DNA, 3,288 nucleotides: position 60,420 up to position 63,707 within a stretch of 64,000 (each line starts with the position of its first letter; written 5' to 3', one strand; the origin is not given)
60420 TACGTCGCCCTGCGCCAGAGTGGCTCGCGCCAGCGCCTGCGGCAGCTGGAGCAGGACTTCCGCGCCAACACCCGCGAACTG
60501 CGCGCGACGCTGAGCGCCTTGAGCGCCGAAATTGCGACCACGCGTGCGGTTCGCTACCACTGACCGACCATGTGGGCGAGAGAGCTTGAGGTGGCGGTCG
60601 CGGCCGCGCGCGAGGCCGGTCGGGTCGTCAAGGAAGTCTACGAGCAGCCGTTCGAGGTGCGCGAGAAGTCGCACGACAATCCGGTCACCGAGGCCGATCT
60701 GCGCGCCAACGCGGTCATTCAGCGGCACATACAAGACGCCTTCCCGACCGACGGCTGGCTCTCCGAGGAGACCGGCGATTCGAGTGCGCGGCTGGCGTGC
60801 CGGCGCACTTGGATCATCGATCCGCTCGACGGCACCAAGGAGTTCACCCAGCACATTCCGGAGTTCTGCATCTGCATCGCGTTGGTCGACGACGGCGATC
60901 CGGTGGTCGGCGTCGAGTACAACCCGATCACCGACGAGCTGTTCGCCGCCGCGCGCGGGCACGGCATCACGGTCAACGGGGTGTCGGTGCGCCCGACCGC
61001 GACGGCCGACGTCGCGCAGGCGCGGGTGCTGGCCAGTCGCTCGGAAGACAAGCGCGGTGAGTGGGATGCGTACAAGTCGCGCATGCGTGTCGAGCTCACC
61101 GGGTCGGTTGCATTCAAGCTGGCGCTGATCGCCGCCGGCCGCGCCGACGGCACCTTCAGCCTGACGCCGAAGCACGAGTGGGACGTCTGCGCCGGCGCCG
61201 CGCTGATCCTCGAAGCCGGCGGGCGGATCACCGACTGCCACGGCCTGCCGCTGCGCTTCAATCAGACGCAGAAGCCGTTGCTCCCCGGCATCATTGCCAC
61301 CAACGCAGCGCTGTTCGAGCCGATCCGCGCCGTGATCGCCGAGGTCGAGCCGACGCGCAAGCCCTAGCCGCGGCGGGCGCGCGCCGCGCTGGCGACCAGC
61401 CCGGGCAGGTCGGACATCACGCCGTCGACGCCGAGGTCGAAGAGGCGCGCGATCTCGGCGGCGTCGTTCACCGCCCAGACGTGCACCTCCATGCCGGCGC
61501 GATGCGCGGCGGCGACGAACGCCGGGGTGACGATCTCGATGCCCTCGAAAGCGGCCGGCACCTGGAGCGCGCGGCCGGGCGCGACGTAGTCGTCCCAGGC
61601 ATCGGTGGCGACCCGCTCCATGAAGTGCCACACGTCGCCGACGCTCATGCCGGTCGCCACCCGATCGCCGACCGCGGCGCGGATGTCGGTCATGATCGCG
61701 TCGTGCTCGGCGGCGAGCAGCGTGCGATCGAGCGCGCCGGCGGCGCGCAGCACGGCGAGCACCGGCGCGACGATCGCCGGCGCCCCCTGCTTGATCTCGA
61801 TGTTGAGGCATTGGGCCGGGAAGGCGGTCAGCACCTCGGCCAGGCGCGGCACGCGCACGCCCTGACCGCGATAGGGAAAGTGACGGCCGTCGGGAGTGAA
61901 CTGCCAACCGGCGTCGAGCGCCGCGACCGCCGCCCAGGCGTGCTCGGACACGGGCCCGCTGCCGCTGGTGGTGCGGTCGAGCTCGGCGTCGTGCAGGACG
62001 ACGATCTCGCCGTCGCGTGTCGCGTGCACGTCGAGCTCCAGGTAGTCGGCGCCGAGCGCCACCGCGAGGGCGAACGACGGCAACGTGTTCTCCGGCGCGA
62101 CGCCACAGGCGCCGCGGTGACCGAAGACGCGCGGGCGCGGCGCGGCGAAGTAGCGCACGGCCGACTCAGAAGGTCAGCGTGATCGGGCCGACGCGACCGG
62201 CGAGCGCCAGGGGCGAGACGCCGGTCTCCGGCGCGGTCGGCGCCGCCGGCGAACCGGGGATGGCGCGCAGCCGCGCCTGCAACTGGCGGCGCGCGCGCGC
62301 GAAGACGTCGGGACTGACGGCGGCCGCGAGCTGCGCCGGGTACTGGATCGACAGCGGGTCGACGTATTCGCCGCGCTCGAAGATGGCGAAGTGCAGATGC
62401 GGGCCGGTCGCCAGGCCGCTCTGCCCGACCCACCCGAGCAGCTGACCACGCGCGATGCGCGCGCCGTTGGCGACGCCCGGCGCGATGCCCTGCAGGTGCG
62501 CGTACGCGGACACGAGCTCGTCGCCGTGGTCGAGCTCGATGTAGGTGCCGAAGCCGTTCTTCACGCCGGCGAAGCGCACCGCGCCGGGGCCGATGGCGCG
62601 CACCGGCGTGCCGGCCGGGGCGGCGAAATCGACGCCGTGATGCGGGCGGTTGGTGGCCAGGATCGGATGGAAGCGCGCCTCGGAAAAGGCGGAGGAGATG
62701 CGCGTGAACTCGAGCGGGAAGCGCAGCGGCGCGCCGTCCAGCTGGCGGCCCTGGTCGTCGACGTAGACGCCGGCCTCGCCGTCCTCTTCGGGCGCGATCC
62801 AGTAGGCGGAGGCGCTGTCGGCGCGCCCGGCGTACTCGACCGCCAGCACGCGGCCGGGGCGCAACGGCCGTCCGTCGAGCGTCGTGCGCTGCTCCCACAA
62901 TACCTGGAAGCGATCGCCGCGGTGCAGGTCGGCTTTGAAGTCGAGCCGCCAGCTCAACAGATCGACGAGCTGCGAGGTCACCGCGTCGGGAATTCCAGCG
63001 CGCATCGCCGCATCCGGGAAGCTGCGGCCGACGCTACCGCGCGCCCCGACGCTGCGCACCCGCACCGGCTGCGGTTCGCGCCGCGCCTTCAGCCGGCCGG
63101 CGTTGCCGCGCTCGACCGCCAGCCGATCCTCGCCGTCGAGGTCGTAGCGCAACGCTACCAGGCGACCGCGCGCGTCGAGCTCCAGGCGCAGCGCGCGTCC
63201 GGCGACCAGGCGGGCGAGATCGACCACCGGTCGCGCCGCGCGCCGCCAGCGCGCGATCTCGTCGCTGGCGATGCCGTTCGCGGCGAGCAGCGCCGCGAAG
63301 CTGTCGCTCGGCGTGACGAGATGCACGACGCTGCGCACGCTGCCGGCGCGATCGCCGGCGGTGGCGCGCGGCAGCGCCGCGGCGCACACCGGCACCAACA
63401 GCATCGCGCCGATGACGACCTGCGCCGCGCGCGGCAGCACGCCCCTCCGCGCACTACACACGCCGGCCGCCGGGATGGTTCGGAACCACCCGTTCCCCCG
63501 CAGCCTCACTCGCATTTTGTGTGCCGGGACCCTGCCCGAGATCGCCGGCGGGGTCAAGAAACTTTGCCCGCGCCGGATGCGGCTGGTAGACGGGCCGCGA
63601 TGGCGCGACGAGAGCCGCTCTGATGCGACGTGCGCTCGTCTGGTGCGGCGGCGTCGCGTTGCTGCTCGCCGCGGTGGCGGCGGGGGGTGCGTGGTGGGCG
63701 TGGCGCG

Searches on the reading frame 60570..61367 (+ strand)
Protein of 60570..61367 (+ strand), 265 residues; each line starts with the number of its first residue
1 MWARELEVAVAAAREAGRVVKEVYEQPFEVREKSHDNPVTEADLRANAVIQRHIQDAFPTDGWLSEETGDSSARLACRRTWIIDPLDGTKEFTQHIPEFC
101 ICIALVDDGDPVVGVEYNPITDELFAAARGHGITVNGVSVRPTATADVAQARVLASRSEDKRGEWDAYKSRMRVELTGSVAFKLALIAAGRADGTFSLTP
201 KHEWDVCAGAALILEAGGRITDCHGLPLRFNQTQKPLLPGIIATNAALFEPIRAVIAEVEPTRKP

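Call 21: search_protein_families(library=pfam, proteins=[window:60570-61367:+], max_evalue=0.001)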
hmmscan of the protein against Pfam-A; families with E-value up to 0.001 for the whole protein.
window:60570-61367:+ (265 aa): 1 family
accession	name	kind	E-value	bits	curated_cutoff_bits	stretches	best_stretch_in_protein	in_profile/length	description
PF00459.30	Inositol_P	-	2.7e-60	204.6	27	1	6-230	6-245/271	Inositol monophosphatase family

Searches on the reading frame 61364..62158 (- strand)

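Call 21: search_protein_families(library=pfam, proteins=[window:61364-62158:-], max_evalue=0.001)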
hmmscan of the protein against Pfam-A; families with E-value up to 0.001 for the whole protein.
window:61364-62158:- (264 aa): 2 families
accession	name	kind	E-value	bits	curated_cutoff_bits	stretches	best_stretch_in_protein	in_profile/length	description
PF03009.23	GDPD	-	6.3e-45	154.6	23.6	1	14-253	1-243/244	Glycerophosphoryl diester phosphodiesterase family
PF13653.12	GDPD_2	-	1.7e-07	31.9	27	1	225-250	2-27/30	Glycerophosphoryl diester phosphodiesterase family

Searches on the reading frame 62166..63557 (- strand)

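Call 21: search_protein_families(library=pfam, proteins=[window:62166-63557:-], max_evalue=0.001)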
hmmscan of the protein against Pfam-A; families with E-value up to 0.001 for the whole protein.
window:62166-63557:- (463 aa): 2 families
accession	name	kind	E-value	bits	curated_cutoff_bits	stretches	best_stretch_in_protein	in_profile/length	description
PF01551.29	Peptidase_M23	-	2.8e-28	98.4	28.7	1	305-401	2-96/96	Peptidase family M23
PF19425.4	Csd3_N2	-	4.7e-10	39.9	27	1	172-292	9-121/122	Csd3 second domain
